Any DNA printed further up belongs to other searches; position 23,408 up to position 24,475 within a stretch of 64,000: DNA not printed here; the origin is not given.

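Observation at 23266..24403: AT-rich two-gene insertion between rpmE and buk: a DUF3883-type nuclease-like protein plus an overlapping 82-aa partner (candidate defence or toxin-antitoxin-like module)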

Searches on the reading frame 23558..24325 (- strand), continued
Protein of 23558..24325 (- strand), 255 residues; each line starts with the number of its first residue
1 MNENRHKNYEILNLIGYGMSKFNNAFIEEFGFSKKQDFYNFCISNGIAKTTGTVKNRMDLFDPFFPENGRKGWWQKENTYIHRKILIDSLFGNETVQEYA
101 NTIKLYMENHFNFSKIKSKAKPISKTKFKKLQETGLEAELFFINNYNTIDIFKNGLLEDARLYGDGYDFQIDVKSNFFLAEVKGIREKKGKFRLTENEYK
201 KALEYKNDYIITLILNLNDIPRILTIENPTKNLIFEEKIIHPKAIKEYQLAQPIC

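Call 69: get_annotated_region(hit=H1, flank=6000)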
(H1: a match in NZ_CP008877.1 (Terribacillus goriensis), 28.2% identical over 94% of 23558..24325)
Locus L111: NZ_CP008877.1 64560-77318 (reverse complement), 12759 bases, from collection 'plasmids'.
description: Terribacillus goriensis strain MP602 plasmid pT1, complete sequence
organism: Terribacillus goriensis (NCBI taxid 386490)
taxonomy: Bacteria; Bacillota; Bacilli; Bacillales; Bacillaceae; Terribacillus; Terribacillus goriensis
host: -; source: Cryptomeria japonica var. sinensis; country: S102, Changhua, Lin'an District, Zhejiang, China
typing (MOB-suite, as given by PLSDB): mobilizable; relaxase MOBQ
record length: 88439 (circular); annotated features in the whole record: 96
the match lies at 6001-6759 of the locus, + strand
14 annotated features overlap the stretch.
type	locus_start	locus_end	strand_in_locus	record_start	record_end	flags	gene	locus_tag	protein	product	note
CDS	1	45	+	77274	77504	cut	-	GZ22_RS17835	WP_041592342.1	hypothetical protein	-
CDS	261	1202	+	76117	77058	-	-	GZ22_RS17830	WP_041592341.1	hypothetical protein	-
CDS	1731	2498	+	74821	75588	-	-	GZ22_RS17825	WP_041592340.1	ParA family protein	-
CDS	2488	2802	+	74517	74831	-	-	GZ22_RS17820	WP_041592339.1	hypothetical protein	-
CDS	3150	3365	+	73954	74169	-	-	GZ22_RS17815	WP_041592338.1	hypothetical protein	-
CDS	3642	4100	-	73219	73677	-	-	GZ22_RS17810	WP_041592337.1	hypothetical protein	-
CDS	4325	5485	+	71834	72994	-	-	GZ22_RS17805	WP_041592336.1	hypothetical protein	-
CDS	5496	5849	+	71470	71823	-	-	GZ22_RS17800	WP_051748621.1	hypothetical protein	-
CDS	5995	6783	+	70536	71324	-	-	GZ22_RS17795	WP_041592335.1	DUF3883 domain-containing protein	-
CDS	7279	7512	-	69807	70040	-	-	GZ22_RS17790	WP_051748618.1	helix-turn-helix transcriptional regulator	-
CDS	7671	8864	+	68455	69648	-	-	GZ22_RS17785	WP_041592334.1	AIPR family protein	-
CDS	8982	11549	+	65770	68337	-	-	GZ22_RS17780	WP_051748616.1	Z1 domain-containing protein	-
CDS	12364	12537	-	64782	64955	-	-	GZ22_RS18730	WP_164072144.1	hypothetical protein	-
CDS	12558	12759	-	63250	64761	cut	-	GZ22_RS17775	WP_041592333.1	ArdC-like ssDNA-binding domain-containing protein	-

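Call 75: search_dna_similar(query=L041:2244-3299:+, collection=plasmids, mode=protein, max_evalue=0.00001, max_rows=20)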
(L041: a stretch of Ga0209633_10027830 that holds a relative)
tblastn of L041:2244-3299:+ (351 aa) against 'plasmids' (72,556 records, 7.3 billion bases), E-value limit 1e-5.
Records with a match: 7; places in all: 7; records where one place covers at least 80% of the query: 6.
Best place of each record, by identity: <60% 7.
By first word of the organism name: Finegoldia 2; Lactobacillus 2; Caldicellulosiruptor 1; Priestia 1; Bacillus 1.
By predicted mobility (MOB-suite, as given by PLSDB): mobilizable 5; non-mobilizable 1; conjugative 1.
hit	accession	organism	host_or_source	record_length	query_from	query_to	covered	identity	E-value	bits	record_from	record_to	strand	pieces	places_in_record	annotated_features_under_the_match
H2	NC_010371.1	Finegoldia magna ATCC 29328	-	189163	1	346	99%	43.1%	6e-81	275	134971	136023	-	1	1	restriction endonuclease PLD domain-containing protein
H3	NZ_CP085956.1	Finegoldia magna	-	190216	1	346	99%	43.1%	6e-81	275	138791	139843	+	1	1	restriction endonuclease PLD domain-containing protein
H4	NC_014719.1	Caldicellulosiruptor acetigenus I77R1B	hot spring biomat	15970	1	349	99%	42.2%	5e-80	273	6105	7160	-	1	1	restriction endonuclease PLD domain-containing protein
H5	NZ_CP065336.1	Priestia megaterium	maize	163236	1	346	99%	41.1%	2e-85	288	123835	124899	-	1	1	NgoFVII family restriction endonuclease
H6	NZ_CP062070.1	Lactobacillus johnsonii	swine,cell culture,feces,feces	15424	3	351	99%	28.0%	5e-32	134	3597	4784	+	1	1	restriction endonuclease PLD domain-containing protein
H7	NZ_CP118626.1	Lactobacillus johnsonii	Bacterial cell culture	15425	3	351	99%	28.0%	5e-32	134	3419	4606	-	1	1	restriction endonuclease PLD domain-containing protein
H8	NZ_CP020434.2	Bacillus sp. FDAARGOS_235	Homo sapiens,blood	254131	254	346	26%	39.8%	5e-13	77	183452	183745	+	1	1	hypothetical protein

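Call 76: find_homologous_proteins(query=A6, max_evalue=0.00001)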
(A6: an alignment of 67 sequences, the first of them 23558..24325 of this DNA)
Query A6 (67 sequences) (255 aa, profile of the alignment): 1921 proteins with E <= 0.00001 among 8000 candidates; the best 120 are listed.
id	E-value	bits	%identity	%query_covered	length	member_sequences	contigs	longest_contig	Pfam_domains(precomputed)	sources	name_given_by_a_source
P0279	4.4e-84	300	29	91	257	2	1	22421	PF13020.13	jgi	-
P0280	6.8e-84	299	28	91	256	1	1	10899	PF13020.13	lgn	-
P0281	9.1e-83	295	30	91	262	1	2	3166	PF13020.13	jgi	jgi:hypothetical protein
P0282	4.6e-80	287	30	85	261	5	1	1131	PF13020.13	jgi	jgi:hypothetical protein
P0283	7.8e-80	286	27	86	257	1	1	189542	PF13020.13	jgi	jgi:hypothetical protein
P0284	2.8e-79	284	25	91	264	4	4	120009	PF13020.13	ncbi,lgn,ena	-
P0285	2.9e-79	284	29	85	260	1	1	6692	PF13020.13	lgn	-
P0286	3.1e-79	284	33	85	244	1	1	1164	PF13020.13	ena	-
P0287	1.5e-78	282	40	38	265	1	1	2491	PF13020.13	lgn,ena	-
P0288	3.1e-76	274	27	89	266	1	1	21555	PF13020.13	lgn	-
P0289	3.8e-76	274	28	88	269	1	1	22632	PF13020.13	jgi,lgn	-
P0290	7.2e-76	273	28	89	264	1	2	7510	PF13020.13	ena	-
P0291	3.7e-75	270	29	86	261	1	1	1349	PF13020.13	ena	-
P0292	5.7e-75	270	26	85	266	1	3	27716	PF13020.13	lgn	-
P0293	6.1e-75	270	27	86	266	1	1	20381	PF13020.13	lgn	-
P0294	1.2e-74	269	26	89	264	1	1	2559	PF13020.13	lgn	-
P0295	2.6e-74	268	26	85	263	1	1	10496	PF13020.13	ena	-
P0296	2.9e-73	264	29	90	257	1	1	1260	PF13020.13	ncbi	-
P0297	4.8e-72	260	60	95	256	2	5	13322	PF13020.13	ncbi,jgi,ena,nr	ncbi:MAG: hypothetical protein A2X08_05885 [Bacteroidetes bacterium GWA2_32_17]|nr:MAG: hypothetical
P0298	7.1e-72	260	60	96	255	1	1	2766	PF13020.13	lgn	-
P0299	7.7e-72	260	56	95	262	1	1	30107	PF13020.13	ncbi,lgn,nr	ncbi:MAG: DUF3883 domain-containing protein [Bacteroidetes bacterium]|nr:DUF3883 domain-containing p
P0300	1.1e-71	259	52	96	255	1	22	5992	PF13020.13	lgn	-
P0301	1.1e-71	259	53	96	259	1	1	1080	PF13020.13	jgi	jgi:hypothetical protein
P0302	1.7e-71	258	54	95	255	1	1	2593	PF13020.13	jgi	jgi:hypothetical protein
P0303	1.8e-71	258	56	96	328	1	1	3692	PF13020.13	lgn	-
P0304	2.2e-71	258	54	96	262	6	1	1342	PF13020.13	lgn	-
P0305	3.2e-71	258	51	98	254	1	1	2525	PF13020.13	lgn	-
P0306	3.6e-71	257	54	96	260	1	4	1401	PF13020.13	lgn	-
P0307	4.4e-71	257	53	98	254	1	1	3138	PF13020.13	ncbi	-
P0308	4.5e-71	257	26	96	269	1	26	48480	PF13020.13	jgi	jgi:hypothetical protein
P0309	5.0e-71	257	56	95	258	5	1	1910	PF13020.13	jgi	-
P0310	5.3e-71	257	54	96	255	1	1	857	PF13020.13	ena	-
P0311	6.1e-71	257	48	95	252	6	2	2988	PF13020.13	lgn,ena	-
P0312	6.6e-71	257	47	98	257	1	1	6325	PF13020.13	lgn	-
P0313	7.8e-71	256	57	95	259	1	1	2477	PF13020.13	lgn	-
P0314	9.3e-71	256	59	96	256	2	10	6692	PF13020.13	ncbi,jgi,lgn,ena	-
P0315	1.4e-70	256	55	95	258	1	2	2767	PF13020.13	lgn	-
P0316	1.4e-70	256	54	96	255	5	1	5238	PF13020.13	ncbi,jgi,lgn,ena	-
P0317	1.4e-70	255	57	93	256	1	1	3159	PF13020.13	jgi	jgi:Protein NO VEIN, C-terminal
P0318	1.4e-70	255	54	96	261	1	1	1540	PF13020.13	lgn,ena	-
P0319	1.5e-70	255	52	93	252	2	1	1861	PF13020.13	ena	-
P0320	2.0e-70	255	54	97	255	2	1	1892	PF13020.13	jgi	-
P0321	2.0e-70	255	54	95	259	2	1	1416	PF13020.13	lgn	-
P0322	2.2e-70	255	57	95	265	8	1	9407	PF13020.13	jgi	jgi:hypothetical protein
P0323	2.6e-70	255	55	96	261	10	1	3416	PF13020.13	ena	-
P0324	2.7e-70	255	54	93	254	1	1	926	PF13020.13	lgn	-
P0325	3.4e-70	254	62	95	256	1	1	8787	PF13020.13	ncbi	-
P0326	3.6e-70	254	52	95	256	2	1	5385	PF13020.13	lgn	-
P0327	3.7e-70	254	60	95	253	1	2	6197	PF13020.13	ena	-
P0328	4.0e-70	254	55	94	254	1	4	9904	PF13020.13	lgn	-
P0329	4.1e-70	254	57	96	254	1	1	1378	PF13020.13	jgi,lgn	-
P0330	4.5e-70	254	50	95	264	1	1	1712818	PF13020.13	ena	-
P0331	4.8e-70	254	56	93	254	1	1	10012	PF13020.13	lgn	-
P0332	5.3e-70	254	56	93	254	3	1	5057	PF13020.13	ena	-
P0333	5.4e-70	254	56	95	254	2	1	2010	PF13020.13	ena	-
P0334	6.0e-70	253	60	96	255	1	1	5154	PF13020.13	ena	-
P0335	6.0e-70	253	56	95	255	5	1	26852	PF13020.13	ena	-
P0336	6.5e-70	253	58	96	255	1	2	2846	PF13020.13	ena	-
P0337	6.7e-70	253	54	93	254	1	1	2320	PF13020.13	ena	-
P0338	7.1e-70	253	53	95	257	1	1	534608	PF13020.13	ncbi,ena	-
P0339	7.2e-70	253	54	93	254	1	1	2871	PF13020.13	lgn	-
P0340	8.0e-70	253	55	95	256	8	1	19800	PF13020.13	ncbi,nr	ncbi:MAG: DUF3883 domain-containing protein [Nitrospinae bacterium]|nr:DUF3883 domain-containing pro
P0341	8.5e-70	253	57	95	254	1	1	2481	PF13020.13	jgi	jgi:hypothetical protein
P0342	9.1e-70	253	61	96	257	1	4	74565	PF13020.13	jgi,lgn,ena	-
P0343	9.1e-70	253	54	93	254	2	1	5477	PF13020.13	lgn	-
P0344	9.1e-70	253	54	96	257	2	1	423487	PF13020.13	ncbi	-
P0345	9.1e-70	253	52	97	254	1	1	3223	PF13020.13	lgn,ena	-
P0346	1.0e-69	253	60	95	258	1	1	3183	PF13020.13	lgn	-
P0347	1.0e-69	253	52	93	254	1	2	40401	PF13020.13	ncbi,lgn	-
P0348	1.0e-69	253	51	96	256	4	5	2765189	PF13020.13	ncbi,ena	-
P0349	1.1e-69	253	51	91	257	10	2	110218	PF13020.13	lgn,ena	-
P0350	1.2e-69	252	57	95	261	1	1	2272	PF13020.13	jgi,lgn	-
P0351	1.2e-69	252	50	96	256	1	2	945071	PF13020.13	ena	-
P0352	1.2e-69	252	58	91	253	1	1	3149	PF13020.13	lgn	-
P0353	1.2e-69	252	52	96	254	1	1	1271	PF13020.13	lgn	-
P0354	1.3e-69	252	52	95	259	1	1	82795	PF13020.13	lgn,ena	-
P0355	1.3e-69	252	59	94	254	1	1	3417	PF13020.13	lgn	-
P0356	1.3e-69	252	57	96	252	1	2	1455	PF13020.13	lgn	-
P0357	1.4e-69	252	53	94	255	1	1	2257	PF13020.13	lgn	-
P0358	1.5e-69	252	55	99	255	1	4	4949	PF13020.13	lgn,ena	-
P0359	1.5e-69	252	53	95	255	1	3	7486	PF13020.13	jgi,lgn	jgi:hypothetical protein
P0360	1.5e-69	252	56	93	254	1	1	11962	PF13020.13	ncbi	-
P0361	2.0e-69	252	52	94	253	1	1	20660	PF13020.13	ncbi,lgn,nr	ncbi:hypothetical protein FACS189467_4110 [Bacteroidia bacterium]|nr:hypothetical protein FACS189467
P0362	2.0e-69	252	56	95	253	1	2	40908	PF13020.13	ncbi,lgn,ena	-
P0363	2.0e-69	252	56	95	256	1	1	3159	PF13020.13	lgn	-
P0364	2.1e-69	252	54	95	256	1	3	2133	PF13020.13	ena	-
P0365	2.1e-69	252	56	95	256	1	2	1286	PF13020.13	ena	-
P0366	2.2e-69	252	58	96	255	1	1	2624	PF13020.13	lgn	-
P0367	2.2e-69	252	55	95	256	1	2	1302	PF13020.13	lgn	-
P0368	2.4e-69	251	52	95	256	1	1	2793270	PF13020.13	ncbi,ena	-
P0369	2.5e-69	251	53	97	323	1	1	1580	PF13020.13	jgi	-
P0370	2.5e-69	251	57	96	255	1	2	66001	PF13020.13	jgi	-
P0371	2.5e-69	251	56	93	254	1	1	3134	PF13020.13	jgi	-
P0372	2.6e-69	251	49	96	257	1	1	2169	PF13020.13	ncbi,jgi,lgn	-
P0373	2.6e-69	251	51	94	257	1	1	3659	PF13020.13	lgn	-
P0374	2.6e-69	251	53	94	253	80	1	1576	PF13020.13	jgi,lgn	jgi:hypothetical protein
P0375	2.7e-69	251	55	95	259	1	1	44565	PF13020.13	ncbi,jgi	jgi:hypothetical protein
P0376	2.9e-69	251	54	93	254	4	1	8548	PF13020.13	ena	-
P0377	2.9e-69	251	55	96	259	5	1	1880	PF13020.13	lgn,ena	-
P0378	3.0e-69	251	53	93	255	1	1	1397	PF13020.13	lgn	-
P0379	3.1e-69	251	56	96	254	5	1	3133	PF13020.13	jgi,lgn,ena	-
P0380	3.2e-69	251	55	95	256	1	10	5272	PF13020.13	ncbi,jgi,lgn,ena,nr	ncbi:MAG: DUF3883 domain-containing protein [Nitrospiraceae bacterium]|nr:DUF3883 domain-containing 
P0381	3.3e-69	251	51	95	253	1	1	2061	PF13020.13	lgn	-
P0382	3.3e-69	251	56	95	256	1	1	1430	PF13020.13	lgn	-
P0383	3.3e-69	251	57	96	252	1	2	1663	PF13020.13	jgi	jgi:hypothetical protein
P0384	3.4e-69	251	57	94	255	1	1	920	PF13020.13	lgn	-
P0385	3.4e-69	251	54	98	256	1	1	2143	PF13020.13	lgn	-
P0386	3.5e-69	251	53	90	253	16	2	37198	PF13020.13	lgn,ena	-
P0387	3.6e-69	251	54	93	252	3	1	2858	PF13020.13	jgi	jgi:hypothetical protein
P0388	3.8e-69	251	49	94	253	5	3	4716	PF13020.13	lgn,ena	-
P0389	3.8e-69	251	56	93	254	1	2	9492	PF13020.13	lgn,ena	-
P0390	3.9e-69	251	50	94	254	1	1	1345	PF13020.13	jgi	-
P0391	3.9e-69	251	54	93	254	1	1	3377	PF13020.13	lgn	-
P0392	3.9e-69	251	55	96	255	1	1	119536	PF13020.13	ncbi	-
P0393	3.9e-69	251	59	95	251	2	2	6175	PF13020.13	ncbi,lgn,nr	ncbi:MAG TPA: DUF3883 domain-containing protein [Campylobacterales bacterium]|nr:DUF3883 domain-cont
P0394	4.3e-69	251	52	98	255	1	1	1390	PF13020.13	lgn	-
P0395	4.3e-69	251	53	97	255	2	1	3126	PF13020.13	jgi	jgi:hypothetical protein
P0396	4.4e-69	251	59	96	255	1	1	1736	PF13020.13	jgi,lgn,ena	-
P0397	4.4e-69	251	51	95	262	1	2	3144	PF13020.13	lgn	-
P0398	5.0e-69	250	57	95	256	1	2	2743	PF13020.13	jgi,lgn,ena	-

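Call 77: get_annotated_region(hit=H5, flank=4000)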
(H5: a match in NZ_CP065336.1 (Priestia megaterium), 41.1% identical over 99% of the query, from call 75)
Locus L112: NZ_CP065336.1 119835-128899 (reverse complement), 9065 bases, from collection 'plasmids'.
description: Priestia megaterium strain Y11 plasmid unnamed1, complete sequence
organism: Priestia megaterium (NCBI taxid 1404)
taxonomy: Bacteria; Bacillota; Bacilli; Bacillales; Bacillaceae; Priestia; Priestia megaterium
host: -; source: maize; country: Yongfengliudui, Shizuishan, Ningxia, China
typing (MOB-suite, as given by PLSDB): mobilizable; replicon rep_cluster_385; relaxase MOBP
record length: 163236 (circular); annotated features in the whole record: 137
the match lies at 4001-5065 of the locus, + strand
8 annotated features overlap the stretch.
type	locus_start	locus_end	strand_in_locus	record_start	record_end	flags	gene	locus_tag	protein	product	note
CDS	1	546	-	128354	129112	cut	-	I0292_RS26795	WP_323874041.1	hypothetical protein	-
CDS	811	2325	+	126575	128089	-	-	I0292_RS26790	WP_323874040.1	diadenylate cyclase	-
CDS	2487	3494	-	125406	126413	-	-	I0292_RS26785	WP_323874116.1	DNA cytosine methyltransferase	-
CDS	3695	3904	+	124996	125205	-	-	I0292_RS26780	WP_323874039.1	helix-turn-helix transcriptional regulator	-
CDS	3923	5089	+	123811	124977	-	-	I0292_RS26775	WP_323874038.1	NgoFVII family restriction endonuclease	-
CDS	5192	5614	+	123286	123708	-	-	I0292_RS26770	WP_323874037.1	very short patch repair endonuclease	-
CDS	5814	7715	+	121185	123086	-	-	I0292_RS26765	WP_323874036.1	AAA family ATPase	-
CDS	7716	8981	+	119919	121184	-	-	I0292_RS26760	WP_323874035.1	hypothetical protein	-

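Call 78: get_annotated_region(hit=H4, flank=4000)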
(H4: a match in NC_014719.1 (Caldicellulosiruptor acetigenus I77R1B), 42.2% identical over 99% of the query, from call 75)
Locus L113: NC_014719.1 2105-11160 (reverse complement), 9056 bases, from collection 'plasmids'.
description: Caldicellulosiruptor acetigenus I77R1B plasmid pCALKR01, complete sequence
organism: Caldicellulosiruptor acetigenus I77R1B (NCBI taxid 632335)
taxonomy: Bacteria; Bacillota; ; Caldicellulosiruptorales; Caldicellulosiruptoraceae; Caldicellulosiruptor; Caldicellulosiruptor acetigenus; Caldicellulosiruptor acetigenus I77R1B
host: -; source: hot spring biomat; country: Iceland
typing (MOB-suite, as given by PLSDB): non-mobilizable
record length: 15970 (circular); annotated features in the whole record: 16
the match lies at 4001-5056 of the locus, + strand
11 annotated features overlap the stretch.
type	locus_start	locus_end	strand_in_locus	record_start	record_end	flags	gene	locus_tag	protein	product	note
CDS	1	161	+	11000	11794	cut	-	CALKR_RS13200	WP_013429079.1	hypothetical protein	-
CDS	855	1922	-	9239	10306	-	-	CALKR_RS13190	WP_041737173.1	MBL fold metallo-hydrolase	-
CDS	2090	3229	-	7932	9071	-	-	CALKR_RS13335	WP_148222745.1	helix-turn-helix domain-containing protein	-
CDS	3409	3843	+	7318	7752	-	-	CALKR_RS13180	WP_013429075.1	helix-turn-helix domain-containing protein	-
CDS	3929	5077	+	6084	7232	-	-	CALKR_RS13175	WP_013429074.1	restriction endonuclease PLD domain-containing protein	-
CDS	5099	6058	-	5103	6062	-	-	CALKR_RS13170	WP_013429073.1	DNA cytosine methyltransferase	-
CDS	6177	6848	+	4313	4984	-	-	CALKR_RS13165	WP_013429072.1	base excision DNA repair protein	-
CDS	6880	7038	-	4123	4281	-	-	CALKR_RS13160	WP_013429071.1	ribbon-helix-helix protein, CopG family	GO:0006355 - regulation of DNA-templated transcription [Evidence IEA]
CDS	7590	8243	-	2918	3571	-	-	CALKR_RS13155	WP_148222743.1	hypothetical protein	-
CDS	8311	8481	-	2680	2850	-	-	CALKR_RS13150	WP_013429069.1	ribbon-helix-helix protein, CopG family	GO:0006355 - regulation of DNA-templated transcription [Evidence IEA]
CDS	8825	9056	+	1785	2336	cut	-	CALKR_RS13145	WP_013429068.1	site-specific integrase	-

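Call 79: get_annotated_region(hit=H2, flank=4000)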
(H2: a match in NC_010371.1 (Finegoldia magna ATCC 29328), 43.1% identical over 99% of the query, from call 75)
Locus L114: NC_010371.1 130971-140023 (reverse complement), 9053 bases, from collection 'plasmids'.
description: Finegoldia magna ATCC 29328 plasmid pFMC, complete sequence
organism: Finegoldia magna ATCC 29328 (NCBI taxid 334413)
taxonomy: Bacteria; Bacillota; Tissierellia; Tissierellales; Peptoniphilaceae; Finegoldia; Finegoldia magna; Finegoldia magna ATCC 29328
host: -; source: -; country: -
typing (MOB-suite, as given by PLSDB): mobilizable; replicon rep_cluster_1411; relaxase MOBP
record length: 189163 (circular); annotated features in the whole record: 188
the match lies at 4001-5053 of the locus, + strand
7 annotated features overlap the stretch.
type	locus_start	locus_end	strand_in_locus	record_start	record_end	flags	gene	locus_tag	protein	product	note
CDS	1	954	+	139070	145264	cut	-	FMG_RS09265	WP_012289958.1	SpaA isopeptide-forming pilin-related protein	-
CDS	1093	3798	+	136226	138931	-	-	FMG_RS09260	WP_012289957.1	G5 domain-containing protein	-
CDS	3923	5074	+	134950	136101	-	-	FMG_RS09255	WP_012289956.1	restriction endonuclease PLD domain-containing protein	-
CDS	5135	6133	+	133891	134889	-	-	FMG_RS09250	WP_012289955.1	DNA cytosine methyltransferase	-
CDS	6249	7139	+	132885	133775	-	-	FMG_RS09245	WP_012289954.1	hypothetical protein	-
CDS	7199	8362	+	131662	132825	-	-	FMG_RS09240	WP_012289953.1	RNA-guided endonuclease TnpB family protein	-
CDS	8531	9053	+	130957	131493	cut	-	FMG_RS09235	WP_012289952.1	hypothetical protein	-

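Call 83: find_encoding_contigs(protein=P0283, flank=5000, max_places=2)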
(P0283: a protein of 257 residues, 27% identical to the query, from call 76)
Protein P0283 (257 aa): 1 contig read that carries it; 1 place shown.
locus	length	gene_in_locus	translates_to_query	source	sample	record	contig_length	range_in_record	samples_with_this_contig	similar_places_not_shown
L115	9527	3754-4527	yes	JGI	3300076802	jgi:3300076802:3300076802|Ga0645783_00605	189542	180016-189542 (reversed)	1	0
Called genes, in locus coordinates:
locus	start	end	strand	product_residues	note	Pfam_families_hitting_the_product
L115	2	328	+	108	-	?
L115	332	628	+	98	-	-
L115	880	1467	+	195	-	PF14487:DarT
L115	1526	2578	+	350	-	PF01661:Macro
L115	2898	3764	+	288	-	PF00145:DNA_methylase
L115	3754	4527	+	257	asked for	PF13020:NOV_C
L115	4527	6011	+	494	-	PF02518:HATPase_c (weak), PF13589:HATPase_c_3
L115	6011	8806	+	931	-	PF10593:Z1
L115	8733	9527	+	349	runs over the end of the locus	PF14390:DUF4420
